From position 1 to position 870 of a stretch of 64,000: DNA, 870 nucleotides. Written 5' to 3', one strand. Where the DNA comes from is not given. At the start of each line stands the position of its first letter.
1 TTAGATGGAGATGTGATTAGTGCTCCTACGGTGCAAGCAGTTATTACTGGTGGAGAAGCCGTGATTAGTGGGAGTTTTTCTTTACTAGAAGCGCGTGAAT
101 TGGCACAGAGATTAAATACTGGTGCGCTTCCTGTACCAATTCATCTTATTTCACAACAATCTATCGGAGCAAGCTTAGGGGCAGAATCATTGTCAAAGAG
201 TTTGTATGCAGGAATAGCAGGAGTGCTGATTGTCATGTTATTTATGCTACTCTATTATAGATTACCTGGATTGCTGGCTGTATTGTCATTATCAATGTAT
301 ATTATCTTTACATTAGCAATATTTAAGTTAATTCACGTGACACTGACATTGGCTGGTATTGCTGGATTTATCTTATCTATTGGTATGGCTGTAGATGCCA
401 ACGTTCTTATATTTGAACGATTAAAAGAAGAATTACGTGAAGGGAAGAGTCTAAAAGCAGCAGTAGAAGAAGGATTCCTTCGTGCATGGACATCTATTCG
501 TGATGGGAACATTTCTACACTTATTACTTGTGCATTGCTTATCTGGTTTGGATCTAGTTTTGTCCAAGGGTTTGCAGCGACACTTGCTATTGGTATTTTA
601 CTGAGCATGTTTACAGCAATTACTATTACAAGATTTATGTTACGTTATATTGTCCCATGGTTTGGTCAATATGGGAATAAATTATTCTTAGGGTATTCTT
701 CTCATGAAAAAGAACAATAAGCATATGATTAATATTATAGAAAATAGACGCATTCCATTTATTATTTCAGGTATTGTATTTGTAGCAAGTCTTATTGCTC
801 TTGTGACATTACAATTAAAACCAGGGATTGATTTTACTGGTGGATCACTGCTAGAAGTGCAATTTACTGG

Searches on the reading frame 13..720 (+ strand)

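Call 72: search_protein_families(library=pfam, proteins=[window:13-720:+], max_evalue=0.00001)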
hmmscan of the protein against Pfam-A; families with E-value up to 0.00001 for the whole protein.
window:13-720:+ (235 aa): 4 families
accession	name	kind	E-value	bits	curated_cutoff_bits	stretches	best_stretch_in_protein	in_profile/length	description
PF02355.23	SecD_SecF_C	-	2.7e-16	60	20.5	1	44-210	14-183/189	Protein export membrane protein SecD/SecF, C-terminal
PF22599.2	SecDF_P1_head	-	7.1e-10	39.2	27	1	2-41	75-114/114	SecDF, P1 head subdomain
PF03176.21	MMPL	-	6.4e-09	35.6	20.5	1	61-206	143-295/333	MMPL family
PF00873.25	ACR_tran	-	9.7e-08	30.6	28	1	58-206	331-482/1021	AcrB/AcrD/AcrF family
